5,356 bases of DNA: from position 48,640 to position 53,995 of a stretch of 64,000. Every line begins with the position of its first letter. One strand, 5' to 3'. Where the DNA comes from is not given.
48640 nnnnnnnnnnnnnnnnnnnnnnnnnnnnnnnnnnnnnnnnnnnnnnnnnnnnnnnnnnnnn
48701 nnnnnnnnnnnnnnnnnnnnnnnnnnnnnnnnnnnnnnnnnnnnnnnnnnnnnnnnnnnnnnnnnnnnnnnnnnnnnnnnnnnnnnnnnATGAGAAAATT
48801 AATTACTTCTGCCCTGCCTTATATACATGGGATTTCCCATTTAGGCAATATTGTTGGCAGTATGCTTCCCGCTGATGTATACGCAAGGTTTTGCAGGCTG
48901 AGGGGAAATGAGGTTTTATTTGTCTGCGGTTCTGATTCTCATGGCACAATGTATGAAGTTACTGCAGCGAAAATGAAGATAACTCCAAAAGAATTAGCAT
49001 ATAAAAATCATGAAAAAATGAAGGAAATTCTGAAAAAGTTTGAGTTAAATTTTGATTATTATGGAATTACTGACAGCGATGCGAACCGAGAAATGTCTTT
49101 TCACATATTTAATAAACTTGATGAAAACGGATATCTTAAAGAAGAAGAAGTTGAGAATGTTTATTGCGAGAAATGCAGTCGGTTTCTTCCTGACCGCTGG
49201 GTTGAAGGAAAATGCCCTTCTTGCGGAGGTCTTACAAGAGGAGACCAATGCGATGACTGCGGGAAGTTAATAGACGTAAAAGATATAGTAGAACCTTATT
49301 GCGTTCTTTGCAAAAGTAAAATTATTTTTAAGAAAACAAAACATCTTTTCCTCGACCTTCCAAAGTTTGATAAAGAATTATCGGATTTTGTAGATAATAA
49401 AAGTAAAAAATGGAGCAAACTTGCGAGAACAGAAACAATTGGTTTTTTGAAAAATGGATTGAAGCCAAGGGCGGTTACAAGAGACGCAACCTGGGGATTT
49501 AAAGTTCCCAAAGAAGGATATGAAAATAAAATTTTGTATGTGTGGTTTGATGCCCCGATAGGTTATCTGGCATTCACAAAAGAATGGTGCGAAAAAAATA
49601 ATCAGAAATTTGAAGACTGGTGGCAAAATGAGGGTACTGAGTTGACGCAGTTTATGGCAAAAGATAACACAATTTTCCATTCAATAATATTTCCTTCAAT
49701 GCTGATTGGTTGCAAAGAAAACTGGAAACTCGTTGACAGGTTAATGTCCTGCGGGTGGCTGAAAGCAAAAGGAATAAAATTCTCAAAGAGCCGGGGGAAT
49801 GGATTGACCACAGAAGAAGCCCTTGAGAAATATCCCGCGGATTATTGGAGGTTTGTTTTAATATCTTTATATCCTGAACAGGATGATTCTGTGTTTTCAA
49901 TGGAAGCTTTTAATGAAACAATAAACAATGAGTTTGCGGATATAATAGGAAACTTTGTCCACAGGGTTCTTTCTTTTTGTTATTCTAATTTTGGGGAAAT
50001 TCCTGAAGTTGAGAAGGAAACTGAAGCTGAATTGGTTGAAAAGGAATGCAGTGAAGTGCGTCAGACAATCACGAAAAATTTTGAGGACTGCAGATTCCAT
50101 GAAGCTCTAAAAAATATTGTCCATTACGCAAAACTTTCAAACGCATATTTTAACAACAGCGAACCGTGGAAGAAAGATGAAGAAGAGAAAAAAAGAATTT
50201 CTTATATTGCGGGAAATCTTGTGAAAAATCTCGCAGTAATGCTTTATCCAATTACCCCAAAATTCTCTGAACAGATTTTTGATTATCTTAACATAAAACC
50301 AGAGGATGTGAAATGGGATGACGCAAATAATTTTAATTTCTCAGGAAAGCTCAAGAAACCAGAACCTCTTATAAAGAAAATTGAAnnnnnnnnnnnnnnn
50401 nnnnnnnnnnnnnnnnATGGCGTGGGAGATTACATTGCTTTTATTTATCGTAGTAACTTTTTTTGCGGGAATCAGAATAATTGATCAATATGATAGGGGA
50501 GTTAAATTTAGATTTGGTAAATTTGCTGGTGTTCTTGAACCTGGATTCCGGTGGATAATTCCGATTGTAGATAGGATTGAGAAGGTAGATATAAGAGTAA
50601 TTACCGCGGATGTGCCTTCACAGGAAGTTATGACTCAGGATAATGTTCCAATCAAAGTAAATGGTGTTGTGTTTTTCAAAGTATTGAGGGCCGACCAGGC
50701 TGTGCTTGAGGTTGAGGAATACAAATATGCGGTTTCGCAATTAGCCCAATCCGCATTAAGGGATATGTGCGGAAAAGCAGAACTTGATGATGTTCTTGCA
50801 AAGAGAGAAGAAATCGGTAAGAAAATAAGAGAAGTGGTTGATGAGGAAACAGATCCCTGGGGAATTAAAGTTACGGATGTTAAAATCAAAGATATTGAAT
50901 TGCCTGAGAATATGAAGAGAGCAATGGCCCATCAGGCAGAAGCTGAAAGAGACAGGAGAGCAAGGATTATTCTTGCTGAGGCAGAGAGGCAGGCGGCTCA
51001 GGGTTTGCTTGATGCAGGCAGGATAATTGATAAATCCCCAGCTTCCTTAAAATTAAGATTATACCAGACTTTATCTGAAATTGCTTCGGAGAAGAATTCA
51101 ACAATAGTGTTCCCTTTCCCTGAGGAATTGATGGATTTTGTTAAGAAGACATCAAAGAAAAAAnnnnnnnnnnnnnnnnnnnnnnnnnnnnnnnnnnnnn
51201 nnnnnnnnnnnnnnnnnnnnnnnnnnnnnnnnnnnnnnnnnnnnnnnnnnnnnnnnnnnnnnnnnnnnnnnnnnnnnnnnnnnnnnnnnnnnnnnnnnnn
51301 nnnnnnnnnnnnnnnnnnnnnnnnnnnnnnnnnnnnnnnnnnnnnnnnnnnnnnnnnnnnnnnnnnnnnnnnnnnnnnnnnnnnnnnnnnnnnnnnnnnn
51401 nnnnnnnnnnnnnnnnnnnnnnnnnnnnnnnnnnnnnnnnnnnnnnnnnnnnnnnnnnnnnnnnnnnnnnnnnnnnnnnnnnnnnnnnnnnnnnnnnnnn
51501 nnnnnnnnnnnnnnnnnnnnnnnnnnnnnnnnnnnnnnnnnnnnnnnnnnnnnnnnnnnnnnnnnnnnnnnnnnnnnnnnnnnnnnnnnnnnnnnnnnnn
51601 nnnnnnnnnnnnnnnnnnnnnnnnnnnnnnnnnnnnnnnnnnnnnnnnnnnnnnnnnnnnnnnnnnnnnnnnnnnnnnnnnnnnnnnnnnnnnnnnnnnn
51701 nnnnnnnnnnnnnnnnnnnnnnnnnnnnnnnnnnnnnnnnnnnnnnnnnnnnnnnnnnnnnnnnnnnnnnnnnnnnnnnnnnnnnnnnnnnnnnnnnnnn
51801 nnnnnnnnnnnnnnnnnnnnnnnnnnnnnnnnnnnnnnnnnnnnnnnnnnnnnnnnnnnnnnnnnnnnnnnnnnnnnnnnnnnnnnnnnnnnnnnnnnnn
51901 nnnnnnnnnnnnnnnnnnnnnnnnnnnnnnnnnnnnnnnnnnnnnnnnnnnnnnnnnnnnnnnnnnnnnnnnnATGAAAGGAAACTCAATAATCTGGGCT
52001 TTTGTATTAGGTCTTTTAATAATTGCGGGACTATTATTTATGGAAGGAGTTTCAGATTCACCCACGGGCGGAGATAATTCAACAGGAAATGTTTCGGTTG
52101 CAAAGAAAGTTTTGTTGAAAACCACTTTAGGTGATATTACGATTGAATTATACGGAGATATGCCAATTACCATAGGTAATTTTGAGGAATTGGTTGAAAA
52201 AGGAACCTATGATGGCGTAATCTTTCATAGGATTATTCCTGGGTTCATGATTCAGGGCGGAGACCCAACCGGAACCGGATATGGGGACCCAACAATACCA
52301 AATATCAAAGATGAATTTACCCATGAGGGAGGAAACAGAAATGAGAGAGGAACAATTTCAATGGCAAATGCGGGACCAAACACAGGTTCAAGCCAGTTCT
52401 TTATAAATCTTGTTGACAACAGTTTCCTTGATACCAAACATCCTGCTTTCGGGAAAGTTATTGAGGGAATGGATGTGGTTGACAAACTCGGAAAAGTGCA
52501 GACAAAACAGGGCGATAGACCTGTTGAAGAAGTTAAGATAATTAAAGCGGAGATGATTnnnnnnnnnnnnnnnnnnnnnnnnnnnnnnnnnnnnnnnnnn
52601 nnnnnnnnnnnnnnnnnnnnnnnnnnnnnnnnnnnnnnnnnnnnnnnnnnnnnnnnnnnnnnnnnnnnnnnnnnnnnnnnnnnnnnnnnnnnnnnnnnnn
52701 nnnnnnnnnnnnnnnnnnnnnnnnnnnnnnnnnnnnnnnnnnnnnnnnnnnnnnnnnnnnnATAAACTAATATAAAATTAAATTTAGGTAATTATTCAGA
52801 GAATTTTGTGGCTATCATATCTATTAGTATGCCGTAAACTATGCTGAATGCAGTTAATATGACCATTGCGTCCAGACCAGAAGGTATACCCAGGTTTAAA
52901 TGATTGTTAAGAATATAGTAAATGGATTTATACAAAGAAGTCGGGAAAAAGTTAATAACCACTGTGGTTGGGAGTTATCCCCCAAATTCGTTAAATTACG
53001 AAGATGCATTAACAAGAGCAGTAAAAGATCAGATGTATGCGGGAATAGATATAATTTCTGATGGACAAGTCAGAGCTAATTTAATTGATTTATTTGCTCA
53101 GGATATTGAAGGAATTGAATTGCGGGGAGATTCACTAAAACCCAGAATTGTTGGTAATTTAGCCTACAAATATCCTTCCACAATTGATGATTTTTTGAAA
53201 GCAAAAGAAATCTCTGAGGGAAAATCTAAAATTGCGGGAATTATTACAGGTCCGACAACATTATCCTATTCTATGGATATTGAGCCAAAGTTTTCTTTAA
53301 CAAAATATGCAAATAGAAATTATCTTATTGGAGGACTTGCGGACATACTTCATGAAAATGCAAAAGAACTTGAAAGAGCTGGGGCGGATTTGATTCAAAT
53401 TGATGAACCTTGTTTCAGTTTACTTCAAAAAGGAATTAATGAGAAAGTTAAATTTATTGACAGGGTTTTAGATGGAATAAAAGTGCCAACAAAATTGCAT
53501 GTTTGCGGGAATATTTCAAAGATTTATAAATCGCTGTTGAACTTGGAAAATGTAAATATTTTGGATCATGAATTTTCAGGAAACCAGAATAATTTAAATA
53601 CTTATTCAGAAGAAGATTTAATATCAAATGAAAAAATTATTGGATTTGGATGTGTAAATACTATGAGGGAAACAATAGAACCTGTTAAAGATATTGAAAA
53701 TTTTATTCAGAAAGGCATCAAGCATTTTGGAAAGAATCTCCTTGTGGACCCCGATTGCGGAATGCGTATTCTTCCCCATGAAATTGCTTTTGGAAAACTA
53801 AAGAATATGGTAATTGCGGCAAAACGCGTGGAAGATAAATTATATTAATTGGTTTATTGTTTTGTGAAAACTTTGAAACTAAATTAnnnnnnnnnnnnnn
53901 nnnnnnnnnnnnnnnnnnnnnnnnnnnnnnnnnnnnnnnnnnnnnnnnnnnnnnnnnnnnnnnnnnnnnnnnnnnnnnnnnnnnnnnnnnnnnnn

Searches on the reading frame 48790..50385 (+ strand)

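Call 66: search_protein_families(library=pfam, proteins=[window:48790-50385:+], max_evalue=0.00001)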
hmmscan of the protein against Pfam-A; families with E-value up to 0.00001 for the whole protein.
window:48790-50385:+ (532 aa): 3 families
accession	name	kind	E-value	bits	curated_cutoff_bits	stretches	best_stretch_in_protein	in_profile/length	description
PF09334.17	tRNA-synt_1g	-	1.4e-143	478.8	20.1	1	4-394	2-391/391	tRNA synthetases class I (M)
PF00133.28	tRNA-synt_1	-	1.7e-12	47.3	22.7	0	9-199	31-205/414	tRNA synthetases class I (I, L, M and V)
PF08264.19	Anticodon_1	-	9.2e-12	45.5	25.1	1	418-498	6-88/148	Anticodon-binding domain of tRNA ligase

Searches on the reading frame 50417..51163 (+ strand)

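Call 66: search_protein_families(library=pfam, proteins=[window:50417-51163:+], max_evalue=0.00001)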
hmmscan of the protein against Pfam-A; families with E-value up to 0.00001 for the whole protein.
window:50417-51163:+ (249 aa): 2 families
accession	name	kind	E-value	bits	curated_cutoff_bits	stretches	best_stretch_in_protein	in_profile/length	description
PF01145.31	Band_7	-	2.8e-45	154.9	23.6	1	21-190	2-175/176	SPFH domain / Band 7 family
PF13421.11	Band_7_1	-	4.5e-08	33.4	24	1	95-174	126-207/211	SPFH domain-Band 7 family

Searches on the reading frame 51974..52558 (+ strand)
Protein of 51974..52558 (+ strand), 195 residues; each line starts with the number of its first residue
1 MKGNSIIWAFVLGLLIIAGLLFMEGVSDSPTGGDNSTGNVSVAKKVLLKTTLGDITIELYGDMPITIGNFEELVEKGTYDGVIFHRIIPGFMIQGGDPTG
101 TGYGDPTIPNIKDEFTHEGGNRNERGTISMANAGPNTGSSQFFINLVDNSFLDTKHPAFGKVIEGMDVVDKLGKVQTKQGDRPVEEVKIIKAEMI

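Call 66: search_protein_families(library=pfam, proteins=[window:51974-52558:+], max_evalue=0.00001)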
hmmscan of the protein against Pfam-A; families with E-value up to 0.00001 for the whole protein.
window:51974-52558:+ (195 aa): 1 family
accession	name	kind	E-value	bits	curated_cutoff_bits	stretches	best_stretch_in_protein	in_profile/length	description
PF00160.26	Pro_isomerase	-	6.6e-50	169.9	21.7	1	47-193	3-158/159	Cyclophilin type peptidyl-prolyl cis-trans isomerase/CLD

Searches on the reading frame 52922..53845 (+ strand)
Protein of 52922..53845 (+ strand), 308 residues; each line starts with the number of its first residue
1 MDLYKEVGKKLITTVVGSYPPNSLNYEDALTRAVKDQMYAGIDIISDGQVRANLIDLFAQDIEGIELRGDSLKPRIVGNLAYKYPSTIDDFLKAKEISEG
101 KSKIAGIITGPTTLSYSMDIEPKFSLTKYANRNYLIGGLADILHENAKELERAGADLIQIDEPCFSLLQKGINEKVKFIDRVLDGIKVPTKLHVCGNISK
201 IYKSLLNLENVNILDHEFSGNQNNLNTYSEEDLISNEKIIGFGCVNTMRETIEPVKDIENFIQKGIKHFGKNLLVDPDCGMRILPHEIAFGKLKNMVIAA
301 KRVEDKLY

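Call 66: search_protein_families(library=pfam, proteins=[window:52922-53845:+], max_evalue=0.00001)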
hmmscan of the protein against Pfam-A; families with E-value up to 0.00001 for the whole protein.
window:52922-53845:+ (308 aa): 1 family
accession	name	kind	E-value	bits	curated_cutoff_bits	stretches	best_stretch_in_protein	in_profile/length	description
PF01717.24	Meth_synt_2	-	5.2e-31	108.6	21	1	26-301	36-323/324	Cobalamin-independent synthase, Catalytic domain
